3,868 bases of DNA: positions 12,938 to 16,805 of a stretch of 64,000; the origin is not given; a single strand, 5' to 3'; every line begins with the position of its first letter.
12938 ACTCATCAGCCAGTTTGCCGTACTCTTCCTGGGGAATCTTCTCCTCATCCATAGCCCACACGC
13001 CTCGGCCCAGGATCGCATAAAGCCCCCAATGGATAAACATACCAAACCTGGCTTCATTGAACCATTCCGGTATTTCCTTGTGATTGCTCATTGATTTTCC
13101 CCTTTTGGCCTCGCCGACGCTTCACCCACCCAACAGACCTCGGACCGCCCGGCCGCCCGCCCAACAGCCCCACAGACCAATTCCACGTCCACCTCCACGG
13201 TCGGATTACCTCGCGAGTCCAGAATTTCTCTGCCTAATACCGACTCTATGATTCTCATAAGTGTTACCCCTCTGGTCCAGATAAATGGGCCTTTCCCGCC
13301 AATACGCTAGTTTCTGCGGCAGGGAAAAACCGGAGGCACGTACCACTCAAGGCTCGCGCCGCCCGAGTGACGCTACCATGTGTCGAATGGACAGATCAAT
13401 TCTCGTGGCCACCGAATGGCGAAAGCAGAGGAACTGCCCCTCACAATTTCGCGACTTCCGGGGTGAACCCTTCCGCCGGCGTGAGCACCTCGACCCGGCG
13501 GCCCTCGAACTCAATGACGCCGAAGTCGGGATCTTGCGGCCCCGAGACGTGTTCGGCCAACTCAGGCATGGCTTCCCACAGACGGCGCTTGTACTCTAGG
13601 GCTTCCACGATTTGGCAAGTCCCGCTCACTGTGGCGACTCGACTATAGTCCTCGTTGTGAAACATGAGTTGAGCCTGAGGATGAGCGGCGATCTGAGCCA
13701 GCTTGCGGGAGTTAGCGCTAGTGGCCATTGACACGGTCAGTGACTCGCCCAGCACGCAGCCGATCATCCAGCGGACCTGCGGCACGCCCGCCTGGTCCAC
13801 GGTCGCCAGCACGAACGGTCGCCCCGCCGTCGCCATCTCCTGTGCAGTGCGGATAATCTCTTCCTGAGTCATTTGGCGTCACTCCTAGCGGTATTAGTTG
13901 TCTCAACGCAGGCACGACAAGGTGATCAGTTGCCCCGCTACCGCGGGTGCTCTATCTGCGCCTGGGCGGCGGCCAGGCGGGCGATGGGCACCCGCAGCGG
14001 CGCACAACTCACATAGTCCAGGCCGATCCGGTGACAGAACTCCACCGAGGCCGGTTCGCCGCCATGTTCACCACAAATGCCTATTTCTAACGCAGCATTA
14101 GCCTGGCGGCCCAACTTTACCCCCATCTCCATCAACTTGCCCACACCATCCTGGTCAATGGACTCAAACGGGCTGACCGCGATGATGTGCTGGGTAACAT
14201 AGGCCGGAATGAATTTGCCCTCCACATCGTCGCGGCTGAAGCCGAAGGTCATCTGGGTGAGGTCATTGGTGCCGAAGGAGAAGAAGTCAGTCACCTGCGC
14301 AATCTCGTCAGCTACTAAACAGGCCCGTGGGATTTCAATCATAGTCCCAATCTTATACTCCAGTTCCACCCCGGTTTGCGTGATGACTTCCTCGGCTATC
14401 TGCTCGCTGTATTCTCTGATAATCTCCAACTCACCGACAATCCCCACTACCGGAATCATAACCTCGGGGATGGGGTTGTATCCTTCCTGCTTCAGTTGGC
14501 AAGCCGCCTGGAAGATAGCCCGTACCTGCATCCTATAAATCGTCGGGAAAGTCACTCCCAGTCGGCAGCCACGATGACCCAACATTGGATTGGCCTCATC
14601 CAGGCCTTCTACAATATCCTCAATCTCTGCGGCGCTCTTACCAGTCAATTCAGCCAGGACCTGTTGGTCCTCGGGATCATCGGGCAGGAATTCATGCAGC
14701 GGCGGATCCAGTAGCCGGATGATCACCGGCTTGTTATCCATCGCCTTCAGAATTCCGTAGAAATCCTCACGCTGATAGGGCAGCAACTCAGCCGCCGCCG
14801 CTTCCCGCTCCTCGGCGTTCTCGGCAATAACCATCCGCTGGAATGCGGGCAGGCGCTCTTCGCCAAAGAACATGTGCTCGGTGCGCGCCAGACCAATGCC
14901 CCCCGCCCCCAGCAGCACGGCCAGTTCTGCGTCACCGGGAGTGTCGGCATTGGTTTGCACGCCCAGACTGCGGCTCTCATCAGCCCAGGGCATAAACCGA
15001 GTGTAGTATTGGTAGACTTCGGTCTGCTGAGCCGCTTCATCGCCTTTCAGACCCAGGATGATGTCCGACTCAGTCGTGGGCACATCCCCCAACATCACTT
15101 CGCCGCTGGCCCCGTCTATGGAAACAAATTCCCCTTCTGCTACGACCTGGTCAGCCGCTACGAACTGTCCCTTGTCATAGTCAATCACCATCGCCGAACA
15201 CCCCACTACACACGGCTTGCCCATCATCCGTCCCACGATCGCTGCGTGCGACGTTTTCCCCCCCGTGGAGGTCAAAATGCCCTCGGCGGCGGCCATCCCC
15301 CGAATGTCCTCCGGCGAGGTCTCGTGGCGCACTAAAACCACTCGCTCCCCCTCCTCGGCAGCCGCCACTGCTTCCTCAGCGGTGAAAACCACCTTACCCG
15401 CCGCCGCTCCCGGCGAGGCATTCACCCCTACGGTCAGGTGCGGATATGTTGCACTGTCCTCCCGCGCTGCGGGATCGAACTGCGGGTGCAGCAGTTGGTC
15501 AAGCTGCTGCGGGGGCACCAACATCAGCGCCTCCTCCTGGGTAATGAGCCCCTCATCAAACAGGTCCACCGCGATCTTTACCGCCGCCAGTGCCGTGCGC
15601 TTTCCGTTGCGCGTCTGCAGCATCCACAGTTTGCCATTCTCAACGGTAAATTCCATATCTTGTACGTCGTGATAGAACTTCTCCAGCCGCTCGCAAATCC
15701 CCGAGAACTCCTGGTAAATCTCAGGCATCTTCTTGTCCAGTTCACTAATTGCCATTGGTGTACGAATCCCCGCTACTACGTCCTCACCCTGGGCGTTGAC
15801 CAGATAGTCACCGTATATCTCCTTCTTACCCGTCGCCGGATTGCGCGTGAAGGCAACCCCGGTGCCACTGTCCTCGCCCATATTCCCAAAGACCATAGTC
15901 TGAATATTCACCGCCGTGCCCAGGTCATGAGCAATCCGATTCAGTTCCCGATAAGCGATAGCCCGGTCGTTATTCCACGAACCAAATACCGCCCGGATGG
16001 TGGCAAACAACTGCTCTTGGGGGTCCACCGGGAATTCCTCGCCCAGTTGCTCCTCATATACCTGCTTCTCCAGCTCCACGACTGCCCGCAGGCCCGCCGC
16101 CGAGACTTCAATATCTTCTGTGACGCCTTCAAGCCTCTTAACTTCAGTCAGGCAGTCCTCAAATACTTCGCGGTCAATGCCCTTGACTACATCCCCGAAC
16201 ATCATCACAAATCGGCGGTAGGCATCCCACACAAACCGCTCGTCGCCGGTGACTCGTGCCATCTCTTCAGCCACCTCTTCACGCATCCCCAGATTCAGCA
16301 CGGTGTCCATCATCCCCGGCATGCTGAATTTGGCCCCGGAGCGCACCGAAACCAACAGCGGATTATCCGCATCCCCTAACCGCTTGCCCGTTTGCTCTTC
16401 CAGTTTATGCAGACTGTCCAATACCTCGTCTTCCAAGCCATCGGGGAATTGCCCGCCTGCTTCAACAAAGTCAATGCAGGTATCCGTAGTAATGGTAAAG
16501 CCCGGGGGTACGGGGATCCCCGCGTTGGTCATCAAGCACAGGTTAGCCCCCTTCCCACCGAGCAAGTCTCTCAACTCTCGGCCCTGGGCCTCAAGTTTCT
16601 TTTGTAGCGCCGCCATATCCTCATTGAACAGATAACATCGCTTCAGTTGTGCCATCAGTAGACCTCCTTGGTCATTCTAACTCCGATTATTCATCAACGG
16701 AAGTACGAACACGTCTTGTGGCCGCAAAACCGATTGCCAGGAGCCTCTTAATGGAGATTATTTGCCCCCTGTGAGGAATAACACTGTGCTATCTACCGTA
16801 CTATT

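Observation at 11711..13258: GH29 fucosidase gene bracketed by an enolase 5' duplication; the remnant forms a leader ORF coupled to the fucosidase start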

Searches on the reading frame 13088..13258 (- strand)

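Call 5: search_protein_families(library=pfam, proteins=[window:13088-13258:-])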
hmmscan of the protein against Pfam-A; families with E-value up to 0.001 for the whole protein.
window:13088-13258:- (56 aa): 1 family
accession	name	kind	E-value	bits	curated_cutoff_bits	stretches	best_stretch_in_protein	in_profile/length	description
PF03952.21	Enolase_N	-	4.7e-10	40.2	35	1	4-39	1-36/131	Enolase, N-terminal domain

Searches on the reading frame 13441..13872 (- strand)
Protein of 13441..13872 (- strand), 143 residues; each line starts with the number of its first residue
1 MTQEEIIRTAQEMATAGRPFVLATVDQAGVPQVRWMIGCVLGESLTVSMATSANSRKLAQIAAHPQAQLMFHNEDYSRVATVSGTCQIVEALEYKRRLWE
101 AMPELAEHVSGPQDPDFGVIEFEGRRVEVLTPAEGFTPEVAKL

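Call 5: search_protein_families(library=pfam, proteins=[window:13441-13872:-])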
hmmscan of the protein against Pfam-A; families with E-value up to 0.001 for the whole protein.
window:13441-13872:- (143 aa): 2 families
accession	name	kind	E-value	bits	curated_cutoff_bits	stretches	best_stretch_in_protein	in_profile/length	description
PF01243.27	PNPOx_N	-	1.1e-15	58.5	28.1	1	13-128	8-117/120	Pyridoxamine 5'-phosphate oxidase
PF16242.11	Pyrid_ox_like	-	3.5e-08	33.5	28.8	1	22-129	18-124/149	Pyridoxamine 5'-phosphate oxidase like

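Call 39: find_encoding_contigs(protein=window:13441-13872:-, flank=6000, max_places=6)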
Protein window:13441-13872:- (143 aa): 2 contigs read that carry it; 2 places shown.
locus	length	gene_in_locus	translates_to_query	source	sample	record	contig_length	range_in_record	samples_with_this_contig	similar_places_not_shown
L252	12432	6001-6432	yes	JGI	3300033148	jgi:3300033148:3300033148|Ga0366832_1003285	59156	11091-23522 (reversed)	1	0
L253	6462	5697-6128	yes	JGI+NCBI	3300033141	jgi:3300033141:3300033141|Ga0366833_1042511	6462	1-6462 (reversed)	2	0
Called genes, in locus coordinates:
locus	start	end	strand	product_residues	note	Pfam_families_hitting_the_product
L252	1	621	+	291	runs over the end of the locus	PF02195:ParB_N, PF17762:HTH_ParB, PF23552:ParB_C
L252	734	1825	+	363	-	PF13623:SurA_N_2 (faint), PF13624:SurA_N_3 (weak), PF13145:Rotamase_2, PF00639:Rotamase, PF13616:Rotamase_3 (weak)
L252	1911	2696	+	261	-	PF01503:PRA-PH (faint), PF12643:MazG-like (faint), PF03819:MazG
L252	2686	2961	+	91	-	PF01479:S4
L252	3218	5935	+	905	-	PF01326:PPDK_N, PF00391:PEP-utilizers, PF02896:PEP-utilizers_C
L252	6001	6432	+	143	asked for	PF16242:Pyrid_ox_like, PF01243:PNPOx_N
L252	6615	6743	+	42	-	PF03952:Enolase_N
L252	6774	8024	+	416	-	PF01120:Alpha_L_fucos, PF14871:GHL6 (weak)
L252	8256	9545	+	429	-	PF03952:Enolase_N, PF00113:Enolase_C, PF13378:MR_MLE_C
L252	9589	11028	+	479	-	PF06253:MTTB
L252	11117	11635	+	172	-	-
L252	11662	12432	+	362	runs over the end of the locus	-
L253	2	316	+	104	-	?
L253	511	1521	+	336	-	PF13623:SurA_N_2 (faint), PF13624:SurA_N_3 (weak), PF13145:Rotamase_2, PF00639:Rotamase, PF13616:Rotamase_3 (weak)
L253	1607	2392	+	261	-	PF01503:PRA-PH (faint), PF12643:MazG-like (faint), PF03819:MazG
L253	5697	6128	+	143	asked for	PF16242:Pyrid_ox_like, PF01243:PNPOx_N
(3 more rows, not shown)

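Call 64: find_homologous_proteins(query=window:13441-13872:-, max_evalue=1e-20)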
Query window:13441-13872:- (143 aa): 28 proteins with E <= 1e-20 among 41 candidates.
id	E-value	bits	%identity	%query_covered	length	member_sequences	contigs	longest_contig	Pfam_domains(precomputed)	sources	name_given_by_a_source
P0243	3.4e-87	307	99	100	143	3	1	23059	PF01243.28,PF16242.12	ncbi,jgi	-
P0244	1.6e-52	195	64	100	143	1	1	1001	PF01243.28,PF16242.12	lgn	-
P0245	4.1e-49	184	59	100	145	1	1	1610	PF01243.28,PF16242.12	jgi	jgi:general stress protein 26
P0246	4.4e-48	181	60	100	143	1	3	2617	PF01243.28,PF16242.12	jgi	jgi:general stress protein 26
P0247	5.3e-44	168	56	100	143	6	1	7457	PF01243.28,PF16242.12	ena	-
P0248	1.9e-42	163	52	100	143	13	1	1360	PF01243.28,PF16242.12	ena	-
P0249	2.5e-42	162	59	100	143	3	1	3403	PF01243.28,PF16242.12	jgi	jgi:general stress protein 26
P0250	3.0e-41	159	56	100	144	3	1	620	PF01243.28,PF16242.12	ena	-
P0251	4.8e-41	158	56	100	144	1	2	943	PF01243.28,PF16242.12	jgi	-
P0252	1.9e-40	156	56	100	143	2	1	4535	PF01243.28,PF16242.12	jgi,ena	-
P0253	2.5e-40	156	55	100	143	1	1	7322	PF01243.28,PF16242.12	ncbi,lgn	-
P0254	4.2e-39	152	52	100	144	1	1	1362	PF01243.28,PF16242.12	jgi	jgi:general stress protein 26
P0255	1.7e-38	150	54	97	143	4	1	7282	PF01243.28,PF16242.12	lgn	-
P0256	3.4e-38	149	54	97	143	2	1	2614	PF01243.28,PF16242.12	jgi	jgi:general stress protein 26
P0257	1.5e-37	147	51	100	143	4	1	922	PF01243.28,PF16242.12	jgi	jgi:general stress protein 26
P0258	1.5e-37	147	55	93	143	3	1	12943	PF01243.28,PF16242.12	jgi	jgi:general stress protein 26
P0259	1.6e-37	147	52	100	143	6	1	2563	PF01243.28,PF16242.12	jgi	jgi:general stress protein 26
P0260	6.6e-37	145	52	100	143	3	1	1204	PF01243.28,PF16242.12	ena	-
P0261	1.3e-36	144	53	100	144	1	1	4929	PF01243.28,PF16242.12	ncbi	-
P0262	1.5e-36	143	51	100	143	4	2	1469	PF01243.28,PF16242.12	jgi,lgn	jgi:general stress protein 26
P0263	2.7e-36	143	52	100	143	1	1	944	PF01243.28,PF16242.12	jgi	-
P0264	5.2e-36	142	51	100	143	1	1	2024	PF01243.28,PF16242.12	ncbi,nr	ncbi:MAG: pyridoxamine 5'-phosphate oxidase family protein [Armatimonadetes bacterium]|nr:pyridoxami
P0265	2.0e-35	140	50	100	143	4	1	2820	PF01243.28,PF16242.12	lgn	-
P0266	6.9e-35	138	49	100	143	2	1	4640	PF01243.28,PF16242.12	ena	-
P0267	8.6e-34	135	55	87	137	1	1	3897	PF01243.28,PF16242.12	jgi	jgi:general stress protein 26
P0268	1.5e-32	130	48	97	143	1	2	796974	PF01243.28,PF16242.12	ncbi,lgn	-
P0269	7.8e-31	125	60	71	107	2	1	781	PF01243.28,PF16242.12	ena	-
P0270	5.1e-30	122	46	97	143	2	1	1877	PF01243.28,PF16242.12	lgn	-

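Call 65: find_encoding_contigs(protein=P0247, flank=4000, max_places=2)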
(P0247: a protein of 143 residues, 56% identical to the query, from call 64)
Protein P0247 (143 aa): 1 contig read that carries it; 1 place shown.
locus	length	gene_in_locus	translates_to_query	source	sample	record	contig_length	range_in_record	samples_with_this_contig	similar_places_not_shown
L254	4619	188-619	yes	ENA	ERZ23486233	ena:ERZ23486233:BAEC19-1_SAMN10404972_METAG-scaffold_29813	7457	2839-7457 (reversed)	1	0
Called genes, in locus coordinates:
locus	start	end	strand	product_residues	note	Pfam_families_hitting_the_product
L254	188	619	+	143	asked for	PF16242:Pyrid_ox_like, PF01243:PNPOx_N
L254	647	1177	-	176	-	-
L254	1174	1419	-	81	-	-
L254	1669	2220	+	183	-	PF04463:2-thiour_desulf (weak)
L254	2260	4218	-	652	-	PF20581:DUF6785, PF20580:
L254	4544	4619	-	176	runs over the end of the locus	-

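Call 66: find_encoding_contigs(protein=P0246, flank=3000, max_places=3)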
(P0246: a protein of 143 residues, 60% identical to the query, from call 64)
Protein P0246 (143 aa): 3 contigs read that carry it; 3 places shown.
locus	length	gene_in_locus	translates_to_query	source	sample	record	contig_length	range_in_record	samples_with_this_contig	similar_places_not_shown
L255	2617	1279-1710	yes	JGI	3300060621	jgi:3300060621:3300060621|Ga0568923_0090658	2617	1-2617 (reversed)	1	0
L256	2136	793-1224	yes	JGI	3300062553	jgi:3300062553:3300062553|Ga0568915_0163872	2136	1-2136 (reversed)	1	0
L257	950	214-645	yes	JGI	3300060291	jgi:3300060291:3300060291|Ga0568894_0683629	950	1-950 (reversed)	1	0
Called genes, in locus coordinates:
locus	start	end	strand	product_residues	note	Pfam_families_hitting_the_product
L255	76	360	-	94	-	PF01476:LysM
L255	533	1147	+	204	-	PF01726:LexA_DNA_bind, PF12802:MarR_2 (faint), PF00717:Peptidase_S24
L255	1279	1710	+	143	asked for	PF16242:Pyrid_ox_like, PF01243:PNPOx_N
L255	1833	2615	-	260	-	?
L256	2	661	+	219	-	?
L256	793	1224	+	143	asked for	PF16242:Pyrid_ox_like, PF01243:PNPOx_N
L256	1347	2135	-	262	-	?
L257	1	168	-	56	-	?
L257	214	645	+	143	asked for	PF16242:Pyrid_ox_like, PF01243:PNPOx_N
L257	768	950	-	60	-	?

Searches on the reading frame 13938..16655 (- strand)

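Call 5: search_protein_families(library=pfam, proteins=[window:13938-16655:-])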
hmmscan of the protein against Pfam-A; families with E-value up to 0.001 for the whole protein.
window:13938-16655:- (905 aa): 3 families
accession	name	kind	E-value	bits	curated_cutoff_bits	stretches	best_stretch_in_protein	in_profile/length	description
PF02896.24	PEP-utilizers_C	-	7.3e-75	252.3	22.8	1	552-900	8-292/293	PEP-utilising enzyme, PEP-binding domain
PF01326.24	PPDK_N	-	1.8e-54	185.7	27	3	69-303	76-220/328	Pyruvate phosphate dikinase, AMP/ATP-binding domain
PF00391.29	PEP-utilizers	-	1.7e-23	82.4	23.1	1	437-518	3-72/72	PEP-utilising enzyme, mobile domain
